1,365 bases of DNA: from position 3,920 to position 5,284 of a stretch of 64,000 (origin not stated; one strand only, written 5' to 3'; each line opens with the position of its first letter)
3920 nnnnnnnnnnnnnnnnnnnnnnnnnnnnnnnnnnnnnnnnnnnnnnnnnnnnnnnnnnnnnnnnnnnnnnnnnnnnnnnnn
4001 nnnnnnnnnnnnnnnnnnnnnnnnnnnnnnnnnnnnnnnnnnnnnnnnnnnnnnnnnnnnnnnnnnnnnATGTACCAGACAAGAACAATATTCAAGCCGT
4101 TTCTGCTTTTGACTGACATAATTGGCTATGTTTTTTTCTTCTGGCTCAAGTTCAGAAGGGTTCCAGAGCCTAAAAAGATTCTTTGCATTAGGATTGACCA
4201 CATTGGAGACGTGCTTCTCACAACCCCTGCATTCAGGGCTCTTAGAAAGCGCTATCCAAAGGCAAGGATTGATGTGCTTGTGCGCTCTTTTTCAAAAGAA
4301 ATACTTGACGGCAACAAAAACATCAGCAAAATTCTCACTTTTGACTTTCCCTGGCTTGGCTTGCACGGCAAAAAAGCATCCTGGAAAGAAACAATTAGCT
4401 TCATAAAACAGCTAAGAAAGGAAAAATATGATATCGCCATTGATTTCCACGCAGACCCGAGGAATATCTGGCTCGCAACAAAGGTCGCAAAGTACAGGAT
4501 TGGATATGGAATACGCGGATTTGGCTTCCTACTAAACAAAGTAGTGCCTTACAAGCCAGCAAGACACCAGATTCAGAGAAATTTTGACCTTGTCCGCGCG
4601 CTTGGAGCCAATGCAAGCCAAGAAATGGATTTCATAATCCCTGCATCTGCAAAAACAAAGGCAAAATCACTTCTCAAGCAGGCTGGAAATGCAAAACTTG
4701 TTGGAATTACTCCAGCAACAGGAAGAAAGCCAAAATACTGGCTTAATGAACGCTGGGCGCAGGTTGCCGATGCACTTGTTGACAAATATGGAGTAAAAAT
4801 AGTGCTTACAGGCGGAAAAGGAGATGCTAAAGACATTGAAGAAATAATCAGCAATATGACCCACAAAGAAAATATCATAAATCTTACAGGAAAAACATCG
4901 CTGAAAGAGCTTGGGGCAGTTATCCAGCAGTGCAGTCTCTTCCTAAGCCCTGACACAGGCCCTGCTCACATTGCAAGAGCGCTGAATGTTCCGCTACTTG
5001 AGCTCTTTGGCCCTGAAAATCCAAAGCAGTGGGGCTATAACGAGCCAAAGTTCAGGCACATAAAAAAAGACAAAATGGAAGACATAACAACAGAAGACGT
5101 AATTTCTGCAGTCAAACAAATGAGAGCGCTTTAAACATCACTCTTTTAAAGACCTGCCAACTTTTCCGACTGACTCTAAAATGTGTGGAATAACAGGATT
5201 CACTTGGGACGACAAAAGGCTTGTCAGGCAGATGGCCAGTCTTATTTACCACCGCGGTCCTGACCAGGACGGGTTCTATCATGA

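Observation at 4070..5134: GT9 heptosyltransferase in an archaeon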

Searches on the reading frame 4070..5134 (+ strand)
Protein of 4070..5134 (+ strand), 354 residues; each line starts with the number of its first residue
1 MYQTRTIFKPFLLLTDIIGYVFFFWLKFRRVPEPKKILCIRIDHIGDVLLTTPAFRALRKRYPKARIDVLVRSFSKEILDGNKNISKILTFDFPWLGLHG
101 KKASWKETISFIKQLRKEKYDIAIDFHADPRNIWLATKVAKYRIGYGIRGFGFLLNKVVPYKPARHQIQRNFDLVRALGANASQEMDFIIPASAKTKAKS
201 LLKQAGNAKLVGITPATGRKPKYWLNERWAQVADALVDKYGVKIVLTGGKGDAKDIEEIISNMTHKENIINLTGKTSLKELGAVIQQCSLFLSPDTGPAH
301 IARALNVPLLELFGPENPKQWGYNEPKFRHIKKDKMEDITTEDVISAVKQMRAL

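Call 6: search_protein_families(library=pfam, proteins=[window:4070-5134:+], max_evalue=0.01)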
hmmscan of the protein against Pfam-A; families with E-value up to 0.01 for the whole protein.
window:4070-5134:+ (354 aa): 2 families
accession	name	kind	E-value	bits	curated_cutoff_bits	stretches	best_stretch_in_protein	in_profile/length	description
PF01075.23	Glyco_transf_9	-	2.8e-38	132.1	22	1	110-332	3-228/247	Glycosyltransferase family 9 (heptosyltransferase)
PF04230.19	PS_pyruv_trans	-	0.0052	17.2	25.3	0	210-293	171-257/280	Polysaccharide pyruvyl transferase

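Call 7: search_protein_families(library=ncbifam, proteins=[window:4070-5134:+], max_evalue=0.001)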
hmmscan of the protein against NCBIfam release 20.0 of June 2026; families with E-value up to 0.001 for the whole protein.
window:4070-5134:+ (354 aa): 6 families
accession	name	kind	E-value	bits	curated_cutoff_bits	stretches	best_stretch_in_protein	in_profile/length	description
TIGR02201.1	heptsyl_trn_III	equivalog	4.9e-43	147.5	170.2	1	36-347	1-320/344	putative lipopolysaccharide heptosyltransferase III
NF007742.0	PRK10422.1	equivalog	6.6e-40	137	467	1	34-322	5-297/352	lipopolysaccharide core heptosyltransferase RfaQ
TIGR02193.1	heptsyl_trn_I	equivalog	2.2e-37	129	185.3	1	36-351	1-319/320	lipopolysaccharide heptosyltransferase I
TIGR02195.1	heptsyl_trn_II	equivalog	5.1e-30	104.8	134.6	1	36-320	1-289/339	lipopolysaccharide heptosyltransferase II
NF008204.0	PRK10964.1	equivalog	1.8e-23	83.2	437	1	36-351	2-319/322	lipopolysaccharide heptosyltransferase RfaC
NF008162.0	PRK10916.1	equivalog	3.4e-23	82.4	569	1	36-319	2-293/348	ADP-heptose--LPS heptosyltransferase RfaF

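Call 12: find_homologous_proteins(query=window:4070-5131:+, max_evalue=0.00001)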
Query window:4070-5131:+ (354 aa): 406 proteins with E <= 0.00001 among 8000 candidates; the best 120 are listed.
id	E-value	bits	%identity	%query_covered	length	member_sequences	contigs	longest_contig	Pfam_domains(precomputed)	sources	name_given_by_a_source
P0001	1.3e-237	806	100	100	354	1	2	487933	PF01075.24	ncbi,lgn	-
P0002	5.3e-214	728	89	100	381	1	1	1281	PF01075.24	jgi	jgi:ADP-heptose:LPS heptosyltransferase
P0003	3.3e-212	722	90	100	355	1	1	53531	PF01075.24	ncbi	-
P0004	4.5e-185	633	77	100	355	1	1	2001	PF01075.24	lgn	-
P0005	1.6e-167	575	72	100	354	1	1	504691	PF01075.24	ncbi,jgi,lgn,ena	-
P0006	6.1e-154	530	66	100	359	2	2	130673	PF01075.24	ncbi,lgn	-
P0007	1.0e-152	526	60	100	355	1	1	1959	PF01075.24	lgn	-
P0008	2.6e-149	515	64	100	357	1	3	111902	PF01075.24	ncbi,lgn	ncbi:MAG: glycosyltransferase family 9 protein [Candidatus Woesearchaeota archaeon]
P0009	5.4e-127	442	53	100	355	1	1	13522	PF01075.24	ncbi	-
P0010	1.7e-126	440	55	100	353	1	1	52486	PF01075.24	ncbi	ncbi:MAG: glycosyltransferase family 9 protein [Candidatus Woesearchaeota archaeon]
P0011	4.0e-125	436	55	100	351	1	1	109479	PF01075.24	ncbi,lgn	-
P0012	1.5e-123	430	52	100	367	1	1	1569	PF01075.24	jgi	jgi:ADP-heptose:LPS heptosyltransferase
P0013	1.6e-122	427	54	100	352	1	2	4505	PF01075.24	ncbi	-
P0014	2.2e-122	427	56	100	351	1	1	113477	PF01075.24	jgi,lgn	jgi:ADP-heptose:LPS heptosyltransferase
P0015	3.4e-121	423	55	99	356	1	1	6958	PF01075.24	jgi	-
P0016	1.4e-120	421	56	99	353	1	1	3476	PF01075.24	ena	-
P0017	4.3e-120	419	53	100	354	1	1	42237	PF01075.24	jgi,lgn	jgi:lipopolysaccharide heptosyltransferase II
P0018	8.7e-120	418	53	100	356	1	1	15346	PF01075.24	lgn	-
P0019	1.0e-119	418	53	100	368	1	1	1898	PF01075.24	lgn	-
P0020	8.3e-119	415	52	100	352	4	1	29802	PF01075.24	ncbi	-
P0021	1.9e-118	414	83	62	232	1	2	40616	PF01075.24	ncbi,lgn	ncbi:MAG: glycosyltransferase family 9 protein [Candidatus Woesearchaeota archaeon]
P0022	2.7e-118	413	53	100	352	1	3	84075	PF01075.24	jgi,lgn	jgi:lipopolysaccharide heptosyltransferase II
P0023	9.6e-114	398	50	100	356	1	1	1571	PF01075.24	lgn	-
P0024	2.2e-113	397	51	100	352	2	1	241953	PF01075.24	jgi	-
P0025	2.6e-113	397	51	100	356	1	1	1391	PF01075.24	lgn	-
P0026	5.2e-111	389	52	100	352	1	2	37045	PF01075.24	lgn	-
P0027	1.4e-110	388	51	99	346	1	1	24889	PF01075.24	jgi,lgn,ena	-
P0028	2.8e-109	383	49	99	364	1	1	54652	PF01075.24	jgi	-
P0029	5.9e-109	382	49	98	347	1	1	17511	PF01075.24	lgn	-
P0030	1.7e-108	381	50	99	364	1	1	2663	PF01075.24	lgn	-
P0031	8.9e-108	379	49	99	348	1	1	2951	PF01075.24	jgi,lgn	jgi:lipopolysaccharide heptosyltransferase II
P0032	2.1e-107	377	49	100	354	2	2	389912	PF01075.24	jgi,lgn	jgi:lipopolysaccharide heptosyltransferase II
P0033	3.6e-107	377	52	94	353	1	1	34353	PF01075.24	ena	-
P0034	9.0e-107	375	50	100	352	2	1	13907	PF01075.24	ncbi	-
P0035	1.2e-105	372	51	100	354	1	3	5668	PF01075.24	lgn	-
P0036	3.4e-103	364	50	97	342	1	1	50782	PF01075.24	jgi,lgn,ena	-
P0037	1.7e-102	361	49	99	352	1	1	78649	PF01075.24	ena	-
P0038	1.4e-99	352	46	98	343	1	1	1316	PF01075.24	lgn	-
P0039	9.8e-99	349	49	99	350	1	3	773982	PF01075.24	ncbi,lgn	-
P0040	7.3e-95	336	46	100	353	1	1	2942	PF01075.24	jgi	jgi:heptosyltransferase-3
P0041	1.6e-92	328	45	100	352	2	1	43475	PF01075.24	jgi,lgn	jgi:ADP-heptose:LPS heptosyltransferase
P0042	2.7e-91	324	47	99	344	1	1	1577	PF01075.24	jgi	-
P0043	1.3e-86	309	45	99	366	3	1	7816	PF01075.24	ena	-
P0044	1.3e-86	309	45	99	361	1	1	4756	PF01075.24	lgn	-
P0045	3.0e-86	308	43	100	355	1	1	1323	PF01075.24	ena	-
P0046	3.9e-86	307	45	99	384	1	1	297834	PF01075.24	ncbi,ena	-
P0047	5.7e-86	307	44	100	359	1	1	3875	PF01075.24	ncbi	-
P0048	5.9e-86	307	43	99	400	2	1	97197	PF01075.24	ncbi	ncbi:MAG: glycosyltransferase family 9 protein [Candidatus Woesearchaeota archaeon]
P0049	4.5e-84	301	44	94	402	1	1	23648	PF01075.24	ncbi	-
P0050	7.1e-83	297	44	94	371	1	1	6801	PF01075.24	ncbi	-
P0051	8.5e-82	293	41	100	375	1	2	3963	PF01075.24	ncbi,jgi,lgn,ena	-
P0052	1.2e-80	289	40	98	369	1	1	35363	PF01075.24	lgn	-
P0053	1.5e-80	289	42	99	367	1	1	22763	PF01075.24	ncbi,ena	-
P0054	2.4e-79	285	43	89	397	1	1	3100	PF01075.24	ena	-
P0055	5.6e-79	284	43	94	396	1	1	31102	PF01075.24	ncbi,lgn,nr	ncbi:MAG: glycosyltransferase family 9 protein [Candidatus Aenigmarchaeota archaeon]|nr:glycosyltran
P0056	1.8e-78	282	43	99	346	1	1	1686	PF01075.24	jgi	jgi:ADP-heptose:LPS heptosyltransferase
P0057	1.1e-73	266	43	94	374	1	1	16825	PF01075.24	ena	-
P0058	1.4e-71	260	38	98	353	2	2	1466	PF01075.24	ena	-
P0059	2.0e-66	243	39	97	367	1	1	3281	PF01075.24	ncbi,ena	-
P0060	5.7e-59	218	41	85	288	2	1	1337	PF01075.24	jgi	-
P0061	2.1e-53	200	37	92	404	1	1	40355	PF01075.24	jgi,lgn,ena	-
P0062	4.1e-45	172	35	81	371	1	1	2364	PF01075.24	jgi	jgi:heptosyltransferase-2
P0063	1.8e-41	160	35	91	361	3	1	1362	PF01075.24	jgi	-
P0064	2.2e-41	160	34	95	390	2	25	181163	PF01075.24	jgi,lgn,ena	-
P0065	2.9e-41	160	36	87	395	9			PF01075.24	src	-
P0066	5.3e-41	159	36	87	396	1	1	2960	PF01075.24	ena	-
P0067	6.0e-41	159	33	81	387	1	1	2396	PF01075.24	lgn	-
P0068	7.6e-41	158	36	83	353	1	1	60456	PF01075.24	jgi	jgi:heptosyltransferase III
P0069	4.1e-40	156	35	80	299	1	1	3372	PF01075.24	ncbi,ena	-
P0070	9.3e-40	155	34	83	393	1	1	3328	PF01075.24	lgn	-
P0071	1.0e-39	155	34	90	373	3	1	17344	PF01075.24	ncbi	-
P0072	2.7e-39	153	33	86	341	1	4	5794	PF01075.24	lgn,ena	-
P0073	7.7e-39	152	33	86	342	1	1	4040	PF01075.24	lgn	-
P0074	7.9e-39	152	33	90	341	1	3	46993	PF01075.24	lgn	-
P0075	4.1e-38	149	33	85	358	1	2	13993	PF01075.24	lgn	-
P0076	5.0e-38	149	32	88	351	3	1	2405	PF01075.24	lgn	-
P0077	1.1e-37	148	31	89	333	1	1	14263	PF01075.24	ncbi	-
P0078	1.1e-36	145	32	89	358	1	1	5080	PF01075.24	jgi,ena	-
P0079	1.4e-36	144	33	90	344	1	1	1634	PF01075.24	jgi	-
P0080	2.1e-36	144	33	91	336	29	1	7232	PF01075.24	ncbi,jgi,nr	ncbi:MAG: glycosyltransferase family 9 protein [Ignavibacteriales bacterium]|nr:MAG: glycosyltransfe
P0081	2.3e-36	144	30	84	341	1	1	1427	PF01075.24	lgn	-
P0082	3.0e-36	143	32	81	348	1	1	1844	PF01075.24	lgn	-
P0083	4.4e-36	143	32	82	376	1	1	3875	PF01075.24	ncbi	-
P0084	5.5e-36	142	33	85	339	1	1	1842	PF01075.24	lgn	-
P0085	5.9e-36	142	33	85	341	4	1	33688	PF01075.24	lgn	-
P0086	7.1e-36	142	34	85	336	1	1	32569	PF01075.24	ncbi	-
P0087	7.4e-36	142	34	81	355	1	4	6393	PF01075.24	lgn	-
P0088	1.2e-35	141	33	80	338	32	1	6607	PF01075.24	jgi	jgi:lipopolysaccharide heptosyltransferase II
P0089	1.4e-35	141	34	82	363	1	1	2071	PF01075.24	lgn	-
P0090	2.1e-35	141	31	88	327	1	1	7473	PF01075.24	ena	-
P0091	3.1e-35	140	33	81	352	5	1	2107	PF01075.24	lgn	-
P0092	5.4e-35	139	32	81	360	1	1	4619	PF01075.24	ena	-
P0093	7.3e-35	139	33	85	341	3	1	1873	PF01075.24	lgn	-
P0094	1.4e-34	138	35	81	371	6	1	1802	PF01075.24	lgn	-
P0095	2.2e-34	137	31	84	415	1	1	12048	PF01075.24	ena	-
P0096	3.7e-34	136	32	82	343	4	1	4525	PF01075.24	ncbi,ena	-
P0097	7.5e-34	135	29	81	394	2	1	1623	PF01075.24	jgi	jgi:ADP-heptose:LPS heptosyltransferase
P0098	1.1e-33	135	32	81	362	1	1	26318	PF01075.24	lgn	-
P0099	1.7e-33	134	31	89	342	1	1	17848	PF01075.24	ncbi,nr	ncbi:MAG: glycosyltransferase family 9 protein [Ignavibacteriales bacterium]|nr:glycosyltransferase 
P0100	1.8e-33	134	29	90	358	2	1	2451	PF01075.24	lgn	-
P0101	2.0e-33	134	32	82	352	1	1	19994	PF01075.24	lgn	-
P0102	2.1e-33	134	30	88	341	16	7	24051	PF01075.24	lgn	-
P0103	2.4e-33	134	34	81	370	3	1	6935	PF01075.24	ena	-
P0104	3.5e-33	133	31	80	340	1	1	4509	PF01075.24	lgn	-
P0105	4.1e-33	133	33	81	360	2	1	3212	PF01075.24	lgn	-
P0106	4.3e-33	133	32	83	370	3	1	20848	PF01075.24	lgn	-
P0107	4.4e-33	133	35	81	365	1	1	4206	PF01075.24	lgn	-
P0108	4.8e-33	133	35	81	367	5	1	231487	PF04230.20,PF01075.24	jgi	-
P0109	7.0e-33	132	30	80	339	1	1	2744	PF01075.24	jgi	jgi:lipopolysaccharide heptosyltransferase II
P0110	8.8e-33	132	32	81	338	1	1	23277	PF01075.24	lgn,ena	-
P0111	1.2e-32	132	31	87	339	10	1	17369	PF01075.24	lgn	-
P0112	1.2e-32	131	33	80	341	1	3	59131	PF01075.24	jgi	-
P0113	1.3e-32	131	32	81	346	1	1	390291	PF01075.24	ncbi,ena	-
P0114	1.4e-32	131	31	81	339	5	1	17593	PF01075.24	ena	-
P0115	1.5e-32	131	31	81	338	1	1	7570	PF01075.24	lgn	-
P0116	1.5e-32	131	31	85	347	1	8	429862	PF01075.24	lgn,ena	-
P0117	1.6e-32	131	32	81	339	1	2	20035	PF01075.24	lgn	-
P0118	1.6e-32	131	32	81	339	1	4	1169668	PF01075.24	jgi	jgi:ADP-heptose:LPS heptosyltransferase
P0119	2.0e-32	131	32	83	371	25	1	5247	PF01075.24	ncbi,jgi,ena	-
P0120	2.3e-32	131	31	80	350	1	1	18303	PF01075.24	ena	-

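Call 15: find_encoding_contigs(protein=P0001, flank=10000, max_places=3)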
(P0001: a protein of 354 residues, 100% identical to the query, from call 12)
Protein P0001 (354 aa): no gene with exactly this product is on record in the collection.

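Call 16: search_solved_structures(query=window:4070-5131:+, max_evalue=0.001, show_alignments=2)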
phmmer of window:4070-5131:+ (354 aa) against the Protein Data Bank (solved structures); distinct sequences matched with E-value up to 0.001: 5.
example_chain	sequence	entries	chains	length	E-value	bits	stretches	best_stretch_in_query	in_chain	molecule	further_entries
3tov_A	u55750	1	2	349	5.8e-27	97.9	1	35-322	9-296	Glycosyl transferase family 9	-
1psw_A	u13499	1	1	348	2.2e-16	63.1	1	36-319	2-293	ADP-HEPTOSE LPS HEPTOSYLTRANSFERASE II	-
2gt1_A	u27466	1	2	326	1.1e-11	47.7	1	36-322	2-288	Lipopolysaccharide heptosyltransferase-1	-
6dfe_A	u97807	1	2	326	1.1e-11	47.7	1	36-322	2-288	ADP-heptose--LPS heptosyltransferase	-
2h1f_A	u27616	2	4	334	1.2e-11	47.6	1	36-322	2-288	Lipopolysaccharide heptosyltransferase-1 | Lipopolysaccharide heptosyltransferase 1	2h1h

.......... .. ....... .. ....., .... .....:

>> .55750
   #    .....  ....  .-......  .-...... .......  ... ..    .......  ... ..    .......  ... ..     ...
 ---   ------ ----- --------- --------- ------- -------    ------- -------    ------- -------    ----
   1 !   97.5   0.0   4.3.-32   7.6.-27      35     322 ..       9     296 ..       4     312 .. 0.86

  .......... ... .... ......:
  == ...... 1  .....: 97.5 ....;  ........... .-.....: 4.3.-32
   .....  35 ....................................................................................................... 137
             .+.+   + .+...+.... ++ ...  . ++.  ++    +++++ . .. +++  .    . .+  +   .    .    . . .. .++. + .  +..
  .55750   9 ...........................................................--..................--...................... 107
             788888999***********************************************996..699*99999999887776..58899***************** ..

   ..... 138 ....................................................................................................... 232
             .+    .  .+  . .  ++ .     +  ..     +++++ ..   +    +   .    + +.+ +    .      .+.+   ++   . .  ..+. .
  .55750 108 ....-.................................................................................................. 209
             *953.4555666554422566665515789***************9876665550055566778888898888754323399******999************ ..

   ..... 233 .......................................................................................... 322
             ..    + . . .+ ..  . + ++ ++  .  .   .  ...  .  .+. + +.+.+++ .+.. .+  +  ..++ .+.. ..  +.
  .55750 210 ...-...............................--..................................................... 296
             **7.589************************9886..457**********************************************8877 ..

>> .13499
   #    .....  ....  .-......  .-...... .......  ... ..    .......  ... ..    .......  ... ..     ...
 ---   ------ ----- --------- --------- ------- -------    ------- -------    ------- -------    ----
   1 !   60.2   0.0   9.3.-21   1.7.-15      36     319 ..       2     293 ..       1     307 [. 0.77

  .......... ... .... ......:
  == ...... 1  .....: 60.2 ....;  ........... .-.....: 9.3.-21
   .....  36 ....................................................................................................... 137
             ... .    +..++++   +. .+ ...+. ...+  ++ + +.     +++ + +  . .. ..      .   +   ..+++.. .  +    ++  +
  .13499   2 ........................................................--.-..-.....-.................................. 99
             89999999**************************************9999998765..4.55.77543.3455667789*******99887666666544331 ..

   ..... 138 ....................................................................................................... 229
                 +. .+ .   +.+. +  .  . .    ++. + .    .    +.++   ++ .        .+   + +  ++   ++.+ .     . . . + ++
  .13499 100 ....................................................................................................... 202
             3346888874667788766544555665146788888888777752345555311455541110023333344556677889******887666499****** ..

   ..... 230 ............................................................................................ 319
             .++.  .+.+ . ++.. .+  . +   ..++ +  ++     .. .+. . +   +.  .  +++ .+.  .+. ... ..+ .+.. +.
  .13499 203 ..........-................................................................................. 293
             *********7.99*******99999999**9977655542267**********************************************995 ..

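Call 17: find_encoding_contigs(protein=P0005, flank=10000, max_places=2)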
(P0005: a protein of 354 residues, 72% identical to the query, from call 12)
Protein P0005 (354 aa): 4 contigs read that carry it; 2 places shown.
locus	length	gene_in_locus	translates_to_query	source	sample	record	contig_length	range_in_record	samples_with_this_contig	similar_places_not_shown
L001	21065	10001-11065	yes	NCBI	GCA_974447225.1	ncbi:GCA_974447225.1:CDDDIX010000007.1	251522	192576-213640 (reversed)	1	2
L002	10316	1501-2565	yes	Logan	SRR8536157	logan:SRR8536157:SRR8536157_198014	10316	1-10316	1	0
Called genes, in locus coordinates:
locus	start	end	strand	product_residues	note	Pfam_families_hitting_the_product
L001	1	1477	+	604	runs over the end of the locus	PF13231:PMT_2 (weak)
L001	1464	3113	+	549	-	-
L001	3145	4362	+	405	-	PF08421:Methyltransf_13, PF13489:Methyltransf_23, PF08241:Methyltransf_11, PF08242:Methyltransf_12, PF08484:Methyltransf_14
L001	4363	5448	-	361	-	PF01073:3Beta_HSD, PF01370:Epimerase, PF02719:Polysacc_synt_2 (faint), PF16363:GDP_Man_Dehyd, PF07993:NAD_binding_4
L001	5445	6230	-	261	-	PF00535:Glycos_transf_2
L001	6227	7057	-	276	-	PF00248:Aldo_ket_red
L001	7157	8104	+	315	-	PF00535:Glycos_transf_2, PF10111:Glyco_tranf_2_2 (weak)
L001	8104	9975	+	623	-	PF13522:GATase_6, PF12481:DUF3700 (weak), PF13537:GATase_7, PF00733:Asn_synthase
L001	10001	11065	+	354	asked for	PF01075:Glyco_transf_9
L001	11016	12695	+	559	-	PF02366:PMT, PF13231:PMT_2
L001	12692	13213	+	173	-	PF08241:Methyltransf_11, PF08242:Methyltransf_12 (weak), PF13489:Methyltransf_23 (weak), PF13649:Methyltransf_25 (weak)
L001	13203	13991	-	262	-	PF00535:Glycos_transf_2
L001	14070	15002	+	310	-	PF13489:Methyltransf_23, PF05219:DREV, PF07021:MetW, PF08003:Methyltransf_9 (weak), PF13847:Methyltransf_31, PF08241:Methyltransf_11, PF08242:Methyltransf_12, PF13649:Methyltransf_25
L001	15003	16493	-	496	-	PF01943:Polysacc_synt, PF13440:Polysacc_synt_3, PF01554:MatE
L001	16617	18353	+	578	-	-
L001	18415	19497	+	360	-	PF01073:3Beta_HSD, PF01370:Epimerase, PF02719:Polysacc_synt_2, PF04321:RmlD_sub_bind, PF07993:NAD_binding_4, PF13460:NAD_binding_10, PF16363:GDP_Man_Dehyd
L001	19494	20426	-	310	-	PF01073:3Beta_HSD, PF01370:Epimerase, PF02719:Polysacc_synt_2 (faint), PF04321:RmlD_sub_bind, PF05368:NmrA, PF07993:NAD_binding_4 (faint), PF13460:NAD_binding_10, PF16363:GDP_Man_Dehyd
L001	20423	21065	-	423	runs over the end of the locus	PF01266:DAO (faint), PF01593:Amino_oxidase, PF12831:FAD_oxidored (faint), PF13450:NAD_binding_8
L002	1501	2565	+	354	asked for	PF01075:Glyco_transf_9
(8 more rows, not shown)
